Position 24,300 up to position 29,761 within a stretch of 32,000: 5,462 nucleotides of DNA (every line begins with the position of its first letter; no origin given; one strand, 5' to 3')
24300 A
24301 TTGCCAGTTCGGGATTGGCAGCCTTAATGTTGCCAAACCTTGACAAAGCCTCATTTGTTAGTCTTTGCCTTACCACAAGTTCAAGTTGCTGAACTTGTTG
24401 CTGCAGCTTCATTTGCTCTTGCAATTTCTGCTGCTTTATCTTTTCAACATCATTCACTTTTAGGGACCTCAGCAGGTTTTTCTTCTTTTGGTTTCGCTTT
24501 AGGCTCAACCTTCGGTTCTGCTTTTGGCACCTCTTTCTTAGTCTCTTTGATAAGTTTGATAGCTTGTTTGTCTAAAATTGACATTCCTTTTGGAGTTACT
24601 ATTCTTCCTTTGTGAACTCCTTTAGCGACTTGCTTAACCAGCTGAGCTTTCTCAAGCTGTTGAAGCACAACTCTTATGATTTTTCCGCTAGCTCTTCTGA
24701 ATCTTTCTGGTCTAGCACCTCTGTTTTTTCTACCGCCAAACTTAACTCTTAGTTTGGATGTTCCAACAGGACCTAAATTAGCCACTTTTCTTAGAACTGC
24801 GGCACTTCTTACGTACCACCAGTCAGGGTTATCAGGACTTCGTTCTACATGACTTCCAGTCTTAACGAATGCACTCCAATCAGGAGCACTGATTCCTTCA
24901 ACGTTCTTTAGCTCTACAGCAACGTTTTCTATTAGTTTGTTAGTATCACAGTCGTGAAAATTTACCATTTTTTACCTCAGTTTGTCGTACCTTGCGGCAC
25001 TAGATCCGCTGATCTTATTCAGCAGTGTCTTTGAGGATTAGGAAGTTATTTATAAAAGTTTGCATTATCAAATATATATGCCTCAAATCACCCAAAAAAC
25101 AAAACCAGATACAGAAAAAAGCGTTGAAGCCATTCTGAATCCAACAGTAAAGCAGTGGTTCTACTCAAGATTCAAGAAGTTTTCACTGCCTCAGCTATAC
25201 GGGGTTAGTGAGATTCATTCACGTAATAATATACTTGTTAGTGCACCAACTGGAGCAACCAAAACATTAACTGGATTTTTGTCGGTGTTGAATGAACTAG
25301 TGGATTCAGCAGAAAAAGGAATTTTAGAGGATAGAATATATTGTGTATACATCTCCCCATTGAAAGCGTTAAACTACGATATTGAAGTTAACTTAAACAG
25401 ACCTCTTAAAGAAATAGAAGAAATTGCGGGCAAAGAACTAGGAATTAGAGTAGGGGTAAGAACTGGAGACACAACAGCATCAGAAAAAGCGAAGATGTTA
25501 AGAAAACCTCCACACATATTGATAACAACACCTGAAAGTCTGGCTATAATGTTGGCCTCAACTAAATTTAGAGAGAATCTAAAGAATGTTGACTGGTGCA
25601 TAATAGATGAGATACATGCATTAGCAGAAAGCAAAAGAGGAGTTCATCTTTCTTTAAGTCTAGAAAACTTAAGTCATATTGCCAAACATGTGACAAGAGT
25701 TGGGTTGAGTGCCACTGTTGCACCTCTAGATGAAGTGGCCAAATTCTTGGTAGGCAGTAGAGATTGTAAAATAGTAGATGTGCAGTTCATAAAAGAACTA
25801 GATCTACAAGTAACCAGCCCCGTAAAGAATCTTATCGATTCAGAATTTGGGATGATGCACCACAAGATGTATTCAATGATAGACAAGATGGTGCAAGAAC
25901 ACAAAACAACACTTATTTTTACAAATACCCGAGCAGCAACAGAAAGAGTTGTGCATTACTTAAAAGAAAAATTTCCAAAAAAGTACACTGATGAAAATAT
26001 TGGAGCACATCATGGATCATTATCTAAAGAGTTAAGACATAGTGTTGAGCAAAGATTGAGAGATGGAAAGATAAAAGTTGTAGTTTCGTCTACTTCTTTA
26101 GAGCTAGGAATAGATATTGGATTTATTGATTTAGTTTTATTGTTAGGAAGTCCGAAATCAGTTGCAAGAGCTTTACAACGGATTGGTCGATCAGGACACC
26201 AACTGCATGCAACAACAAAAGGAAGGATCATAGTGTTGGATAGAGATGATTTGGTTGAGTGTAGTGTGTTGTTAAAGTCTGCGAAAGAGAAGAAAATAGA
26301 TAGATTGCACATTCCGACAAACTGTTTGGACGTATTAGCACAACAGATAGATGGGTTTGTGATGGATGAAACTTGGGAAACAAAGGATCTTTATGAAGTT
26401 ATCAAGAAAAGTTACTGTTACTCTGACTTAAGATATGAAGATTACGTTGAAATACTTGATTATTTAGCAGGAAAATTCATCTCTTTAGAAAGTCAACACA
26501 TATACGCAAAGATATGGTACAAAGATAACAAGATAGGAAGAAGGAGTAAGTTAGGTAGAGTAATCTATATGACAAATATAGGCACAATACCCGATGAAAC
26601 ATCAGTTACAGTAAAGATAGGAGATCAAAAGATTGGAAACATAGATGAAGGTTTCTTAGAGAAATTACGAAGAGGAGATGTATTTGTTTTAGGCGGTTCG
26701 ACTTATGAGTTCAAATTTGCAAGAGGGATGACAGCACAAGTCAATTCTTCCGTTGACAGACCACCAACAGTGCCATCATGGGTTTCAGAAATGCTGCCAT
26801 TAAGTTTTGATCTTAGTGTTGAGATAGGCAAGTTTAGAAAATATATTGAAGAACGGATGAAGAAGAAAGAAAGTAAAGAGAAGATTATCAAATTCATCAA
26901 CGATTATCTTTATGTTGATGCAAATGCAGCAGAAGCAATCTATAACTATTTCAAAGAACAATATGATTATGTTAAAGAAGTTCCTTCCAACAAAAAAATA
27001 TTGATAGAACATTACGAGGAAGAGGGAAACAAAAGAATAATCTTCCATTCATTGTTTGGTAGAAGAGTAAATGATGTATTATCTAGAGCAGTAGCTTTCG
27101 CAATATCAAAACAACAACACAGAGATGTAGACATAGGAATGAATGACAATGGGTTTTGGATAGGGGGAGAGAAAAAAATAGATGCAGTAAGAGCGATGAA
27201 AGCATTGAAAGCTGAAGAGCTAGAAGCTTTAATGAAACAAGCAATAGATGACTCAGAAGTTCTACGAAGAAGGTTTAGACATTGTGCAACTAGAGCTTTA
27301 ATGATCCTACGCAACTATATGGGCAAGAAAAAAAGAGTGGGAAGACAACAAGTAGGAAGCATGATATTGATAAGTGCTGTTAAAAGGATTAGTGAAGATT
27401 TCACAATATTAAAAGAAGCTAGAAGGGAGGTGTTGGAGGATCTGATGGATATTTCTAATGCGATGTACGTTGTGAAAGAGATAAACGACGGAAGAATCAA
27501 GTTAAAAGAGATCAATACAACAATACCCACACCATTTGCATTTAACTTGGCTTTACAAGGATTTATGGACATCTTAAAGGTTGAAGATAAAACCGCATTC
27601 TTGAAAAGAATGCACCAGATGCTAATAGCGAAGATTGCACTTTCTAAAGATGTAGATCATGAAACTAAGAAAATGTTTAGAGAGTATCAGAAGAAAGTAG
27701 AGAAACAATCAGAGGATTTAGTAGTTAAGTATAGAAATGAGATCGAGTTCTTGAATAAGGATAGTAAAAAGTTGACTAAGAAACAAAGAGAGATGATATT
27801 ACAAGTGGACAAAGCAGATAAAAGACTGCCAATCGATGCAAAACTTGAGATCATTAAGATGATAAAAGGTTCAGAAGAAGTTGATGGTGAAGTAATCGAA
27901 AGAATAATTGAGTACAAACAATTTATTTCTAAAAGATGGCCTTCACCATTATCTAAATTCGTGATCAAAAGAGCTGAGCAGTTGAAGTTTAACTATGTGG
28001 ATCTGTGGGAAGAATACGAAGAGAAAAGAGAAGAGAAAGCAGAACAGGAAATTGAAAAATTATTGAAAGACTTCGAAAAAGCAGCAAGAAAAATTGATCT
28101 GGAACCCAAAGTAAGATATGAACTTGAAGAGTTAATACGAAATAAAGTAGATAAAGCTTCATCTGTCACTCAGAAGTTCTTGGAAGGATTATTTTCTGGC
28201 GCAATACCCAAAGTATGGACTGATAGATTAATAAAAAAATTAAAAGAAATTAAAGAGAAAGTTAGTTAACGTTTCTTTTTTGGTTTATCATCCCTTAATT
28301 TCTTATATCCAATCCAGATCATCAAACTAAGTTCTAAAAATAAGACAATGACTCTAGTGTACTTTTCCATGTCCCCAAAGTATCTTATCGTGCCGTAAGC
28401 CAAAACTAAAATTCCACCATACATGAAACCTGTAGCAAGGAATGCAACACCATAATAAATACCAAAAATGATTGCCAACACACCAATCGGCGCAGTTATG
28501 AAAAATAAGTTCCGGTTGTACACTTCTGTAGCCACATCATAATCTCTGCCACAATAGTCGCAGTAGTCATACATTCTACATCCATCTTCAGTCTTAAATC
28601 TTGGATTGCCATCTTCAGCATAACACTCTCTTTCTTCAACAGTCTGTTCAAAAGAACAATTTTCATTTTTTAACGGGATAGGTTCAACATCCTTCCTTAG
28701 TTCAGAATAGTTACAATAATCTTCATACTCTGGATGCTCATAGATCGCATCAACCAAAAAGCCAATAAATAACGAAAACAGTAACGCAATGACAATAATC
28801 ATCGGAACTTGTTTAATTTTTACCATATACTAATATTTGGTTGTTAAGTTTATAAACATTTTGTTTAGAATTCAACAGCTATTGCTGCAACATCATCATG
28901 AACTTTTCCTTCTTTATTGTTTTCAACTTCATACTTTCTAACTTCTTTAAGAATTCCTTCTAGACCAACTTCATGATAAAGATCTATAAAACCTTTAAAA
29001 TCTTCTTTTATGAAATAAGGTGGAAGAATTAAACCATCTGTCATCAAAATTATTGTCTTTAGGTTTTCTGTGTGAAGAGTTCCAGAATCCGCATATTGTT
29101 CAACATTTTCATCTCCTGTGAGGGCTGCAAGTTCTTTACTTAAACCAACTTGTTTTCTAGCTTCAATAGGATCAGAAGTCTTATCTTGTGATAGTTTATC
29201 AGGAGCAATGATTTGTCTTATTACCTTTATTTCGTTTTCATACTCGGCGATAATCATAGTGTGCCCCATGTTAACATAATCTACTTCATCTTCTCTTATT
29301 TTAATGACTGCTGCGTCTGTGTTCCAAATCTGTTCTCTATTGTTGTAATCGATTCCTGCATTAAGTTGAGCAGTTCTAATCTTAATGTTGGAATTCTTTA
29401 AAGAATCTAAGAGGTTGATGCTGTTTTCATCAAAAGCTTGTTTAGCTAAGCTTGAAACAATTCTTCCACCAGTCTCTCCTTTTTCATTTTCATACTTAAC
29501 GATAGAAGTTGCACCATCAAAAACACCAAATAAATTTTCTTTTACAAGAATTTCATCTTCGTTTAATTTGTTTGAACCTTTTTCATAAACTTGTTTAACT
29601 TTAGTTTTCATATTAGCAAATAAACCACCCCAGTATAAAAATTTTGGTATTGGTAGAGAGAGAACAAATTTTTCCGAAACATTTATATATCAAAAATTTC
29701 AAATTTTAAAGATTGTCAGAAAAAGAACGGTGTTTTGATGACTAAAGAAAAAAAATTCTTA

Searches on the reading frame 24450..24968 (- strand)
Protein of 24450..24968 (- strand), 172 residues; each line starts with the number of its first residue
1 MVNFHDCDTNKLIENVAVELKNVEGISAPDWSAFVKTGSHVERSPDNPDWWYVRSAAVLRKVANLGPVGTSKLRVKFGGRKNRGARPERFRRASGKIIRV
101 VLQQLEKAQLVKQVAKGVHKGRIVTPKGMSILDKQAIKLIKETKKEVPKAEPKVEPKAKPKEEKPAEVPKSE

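Call 6: search_protein_families(library=pfam, proteins=[window:24450-24968:-], max_evalue=0.01)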
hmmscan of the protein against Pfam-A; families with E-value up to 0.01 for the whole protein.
window:24450-24968:- (172 aa): 1 family
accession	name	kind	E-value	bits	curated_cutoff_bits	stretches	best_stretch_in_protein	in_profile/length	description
PF01090.25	Ribosomal_S19e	-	3e-47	160.2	29.4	1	5-141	3-136/137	Ribosomal protein S19e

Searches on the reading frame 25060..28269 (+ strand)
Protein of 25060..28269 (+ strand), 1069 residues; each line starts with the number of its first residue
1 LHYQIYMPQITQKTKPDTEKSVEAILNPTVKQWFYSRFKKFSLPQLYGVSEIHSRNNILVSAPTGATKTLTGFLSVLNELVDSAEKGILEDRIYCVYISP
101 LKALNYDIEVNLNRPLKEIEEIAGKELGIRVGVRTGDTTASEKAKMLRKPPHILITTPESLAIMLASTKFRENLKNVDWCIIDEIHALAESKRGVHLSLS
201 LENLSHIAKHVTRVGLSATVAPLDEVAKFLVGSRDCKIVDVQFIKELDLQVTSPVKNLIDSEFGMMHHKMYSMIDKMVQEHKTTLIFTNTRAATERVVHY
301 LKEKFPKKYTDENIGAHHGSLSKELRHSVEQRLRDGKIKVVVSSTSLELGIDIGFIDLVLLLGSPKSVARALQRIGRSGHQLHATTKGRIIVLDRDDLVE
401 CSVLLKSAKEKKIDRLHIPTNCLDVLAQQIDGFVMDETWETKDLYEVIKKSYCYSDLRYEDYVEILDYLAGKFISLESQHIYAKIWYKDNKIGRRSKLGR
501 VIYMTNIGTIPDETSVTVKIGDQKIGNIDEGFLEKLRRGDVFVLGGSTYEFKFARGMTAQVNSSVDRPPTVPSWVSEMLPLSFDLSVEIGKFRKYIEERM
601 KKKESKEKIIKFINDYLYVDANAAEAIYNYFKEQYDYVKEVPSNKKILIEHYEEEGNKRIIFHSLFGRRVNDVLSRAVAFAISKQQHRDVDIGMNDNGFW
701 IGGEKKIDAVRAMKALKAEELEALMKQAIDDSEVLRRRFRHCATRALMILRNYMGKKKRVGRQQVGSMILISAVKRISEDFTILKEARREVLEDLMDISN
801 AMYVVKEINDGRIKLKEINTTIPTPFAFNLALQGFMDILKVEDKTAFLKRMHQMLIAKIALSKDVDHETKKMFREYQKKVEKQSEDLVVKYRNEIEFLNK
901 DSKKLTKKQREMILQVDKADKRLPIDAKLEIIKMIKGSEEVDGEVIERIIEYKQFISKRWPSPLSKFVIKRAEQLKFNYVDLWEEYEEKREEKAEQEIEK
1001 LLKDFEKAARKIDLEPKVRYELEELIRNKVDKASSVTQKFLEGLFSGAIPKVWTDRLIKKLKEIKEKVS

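Call 6: search_protein_families(library=pfam, proteins=[window:25060-28269:+], max_evalue=0.01)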
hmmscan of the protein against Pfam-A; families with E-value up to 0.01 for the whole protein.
window:25060-28269:+ (1069 aa): 6 families
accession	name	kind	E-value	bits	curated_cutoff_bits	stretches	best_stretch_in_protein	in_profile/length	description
PF08494.16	DEAD_assoc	-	2.4e-56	191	23.5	1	641-827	1-191/191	DEAD/H associated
PF19306.5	WH_Lhr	-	5.8e-33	114.1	27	1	408-568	3-165/168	Large helicase-related protein, winged helix domain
PF00270.35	DEAD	-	1.7e-26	93.4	26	1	47-222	6-163/167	DEAD/DEAH box helicase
PF00271.37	Helicase_C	-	1.9e-18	67.1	23.5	1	273-379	5-107/110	Helicase conserved C-terminal domain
PF04851.21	ResIII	-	9.1e-06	26.1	22.5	1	42-220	20-162/164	Type III restriction enzyme, res subunit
PF22590.2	Cas3-like_C_2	-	1.3e-05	25.8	27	1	281-378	2-101/106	CRISPR-associated nuclease/helicase Cas3, C-terminal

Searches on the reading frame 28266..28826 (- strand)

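Call 6: search_protein_families(library=pfam, proteins=[window:28266-28826:-], max_evalue=0.01)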
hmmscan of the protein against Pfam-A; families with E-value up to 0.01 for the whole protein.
window:28266-28826:- (186 aa): 1 family
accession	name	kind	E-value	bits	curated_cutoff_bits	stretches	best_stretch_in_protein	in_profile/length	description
PF13782.11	SpoVAB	-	0.0046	17.7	25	0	77-131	14-68/109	Stage V sporulation protein AB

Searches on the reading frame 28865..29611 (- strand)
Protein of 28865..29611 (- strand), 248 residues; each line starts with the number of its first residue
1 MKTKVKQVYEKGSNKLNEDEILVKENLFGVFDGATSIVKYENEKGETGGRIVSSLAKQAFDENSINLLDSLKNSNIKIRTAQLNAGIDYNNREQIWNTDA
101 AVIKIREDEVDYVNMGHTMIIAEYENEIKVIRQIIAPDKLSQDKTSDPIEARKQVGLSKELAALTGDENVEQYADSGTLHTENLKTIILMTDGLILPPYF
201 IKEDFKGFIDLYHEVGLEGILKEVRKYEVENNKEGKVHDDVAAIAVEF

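Call 6: search_protein_families(library=pfam, proteins=[window:28865-29611:-], max_evalue=0.01)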
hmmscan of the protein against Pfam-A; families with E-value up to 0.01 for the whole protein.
window:28865-29611:- (248 aa): 2 families
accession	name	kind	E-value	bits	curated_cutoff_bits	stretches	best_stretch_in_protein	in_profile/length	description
PF13672.11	PP2C_2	-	4.1e-05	23.7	24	1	16-215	11-194/209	Protein phosphatase 2C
PF07228.17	SpoIIE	-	0.00022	21.7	25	1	174-247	113-190/192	Stage II sporulation protein E (SpoIIE)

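Call 10: find_encoding_contigs(protein=window:28865-29611:-, flank=10000, max_places=10)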
Protein window:28865-29611:- (248 aa): 1 contig read that carries it; 1 place shown.
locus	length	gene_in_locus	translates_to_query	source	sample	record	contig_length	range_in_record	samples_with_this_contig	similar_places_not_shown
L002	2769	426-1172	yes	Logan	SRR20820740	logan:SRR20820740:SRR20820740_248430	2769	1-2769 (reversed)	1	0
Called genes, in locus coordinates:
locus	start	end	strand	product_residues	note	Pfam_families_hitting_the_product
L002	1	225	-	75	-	?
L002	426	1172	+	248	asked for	-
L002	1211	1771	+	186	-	-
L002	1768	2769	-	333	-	?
